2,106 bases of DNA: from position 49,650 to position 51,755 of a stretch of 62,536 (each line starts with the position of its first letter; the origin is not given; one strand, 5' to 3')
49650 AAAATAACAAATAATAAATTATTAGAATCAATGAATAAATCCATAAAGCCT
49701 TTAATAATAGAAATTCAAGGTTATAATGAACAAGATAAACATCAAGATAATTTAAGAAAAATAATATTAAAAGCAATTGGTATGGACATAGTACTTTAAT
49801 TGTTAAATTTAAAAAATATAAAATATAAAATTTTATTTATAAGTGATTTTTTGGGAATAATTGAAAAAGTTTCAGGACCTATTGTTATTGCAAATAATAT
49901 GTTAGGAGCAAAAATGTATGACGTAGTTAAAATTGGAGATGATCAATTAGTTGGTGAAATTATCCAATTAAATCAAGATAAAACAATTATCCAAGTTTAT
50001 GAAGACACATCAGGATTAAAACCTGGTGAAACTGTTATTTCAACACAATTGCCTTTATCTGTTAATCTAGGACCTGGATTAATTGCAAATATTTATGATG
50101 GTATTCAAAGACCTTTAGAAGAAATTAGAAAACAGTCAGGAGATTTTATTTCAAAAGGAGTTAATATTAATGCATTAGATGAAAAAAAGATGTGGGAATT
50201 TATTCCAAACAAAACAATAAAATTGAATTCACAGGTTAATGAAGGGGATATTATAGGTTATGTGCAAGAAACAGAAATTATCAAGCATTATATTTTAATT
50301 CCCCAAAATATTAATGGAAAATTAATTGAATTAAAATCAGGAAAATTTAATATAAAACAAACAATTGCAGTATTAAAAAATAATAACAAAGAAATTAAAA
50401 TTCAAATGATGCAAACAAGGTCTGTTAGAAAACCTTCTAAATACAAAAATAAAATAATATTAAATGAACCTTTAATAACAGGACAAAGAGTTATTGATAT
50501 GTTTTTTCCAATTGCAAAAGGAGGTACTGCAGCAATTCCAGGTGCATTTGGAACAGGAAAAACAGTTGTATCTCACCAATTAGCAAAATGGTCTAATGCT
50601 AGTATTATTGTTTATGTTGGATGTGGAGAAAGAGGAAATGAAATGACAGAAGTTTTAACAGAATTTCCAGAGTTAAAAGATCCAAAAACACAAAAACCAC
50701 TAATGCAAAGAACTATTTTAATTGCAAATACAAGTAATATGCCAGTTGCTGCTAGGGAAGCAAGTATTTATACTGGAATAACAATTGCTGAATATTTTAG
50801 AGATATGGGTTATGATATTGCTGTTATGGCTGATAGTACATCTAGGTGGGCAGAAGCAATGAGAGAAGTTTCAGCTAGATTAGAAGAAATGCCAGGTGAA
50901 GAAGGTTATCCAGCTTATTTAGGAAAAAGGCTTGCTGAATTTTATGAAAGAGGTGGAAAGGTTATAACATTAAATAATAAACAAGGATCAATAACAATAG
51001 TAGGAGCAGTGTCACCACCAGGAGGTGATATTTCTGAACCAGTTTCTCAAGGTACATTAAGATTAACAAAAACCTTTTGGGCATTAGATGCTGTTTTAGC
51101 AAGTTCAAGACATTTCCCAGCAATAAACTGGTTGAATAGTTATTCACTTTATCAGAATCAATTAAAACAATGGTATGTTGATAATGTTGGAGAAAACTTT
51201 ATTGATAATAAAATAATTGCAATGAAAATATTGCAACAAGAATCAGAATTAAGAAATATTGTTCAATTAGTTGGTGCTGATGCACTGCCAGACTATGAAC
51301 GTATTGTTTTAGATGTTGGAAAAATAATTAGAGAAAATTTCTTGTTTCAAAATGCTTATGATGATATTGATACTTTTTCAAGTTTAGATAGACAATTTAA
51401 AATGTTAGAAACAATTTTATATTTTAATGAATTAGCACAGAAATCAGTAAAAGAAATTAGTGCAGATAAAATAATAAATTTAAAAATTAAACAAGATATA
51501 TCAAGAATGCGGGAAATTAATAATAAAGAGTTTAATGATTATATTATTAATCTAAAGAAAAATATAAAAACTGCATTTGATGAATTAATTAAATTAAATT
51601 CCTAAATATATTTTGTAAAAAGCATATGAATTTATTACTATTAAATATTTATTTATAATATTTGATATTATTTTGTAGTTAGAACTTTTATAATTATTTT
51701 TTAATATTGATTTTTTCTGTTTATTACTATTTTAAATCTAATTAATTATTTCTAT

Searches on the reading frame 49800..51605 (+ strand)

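Call 72: search_protein_families(library=pfam, proteins=[window:49800-51605:+], max_evalue=0.00001)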
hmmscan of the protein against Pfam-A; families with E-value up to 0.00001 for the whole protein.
window:49800-51605:+ (601 aa): 4 families
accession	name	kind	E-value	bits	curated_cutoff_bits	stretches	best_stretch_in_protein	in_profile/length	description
PF00006.31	ATP-synt_ab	-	2.3e-76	256.6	29.5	1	228-449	1-213/213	ATP synthase alpha/beta family, nucleotide-binding domain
PF22919.1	ATP-synt_VA_C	-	1.2e-23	83.5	24.7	1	457-558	2-100/101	C-terminal domain of V and A type ATP synthase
PF16886.11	ATP-synt_ab_Xtn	-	3.1e-23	81.8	25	1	124-210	2-88/88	ATPsynthase alpha/beta subunit barrel-sandwich domain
PF02874.29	ATP-synt_ab_N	-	1.4e-15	58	20.9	1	22-82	2-68/69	ATP synthase alpha/beta family, beta-barrel domain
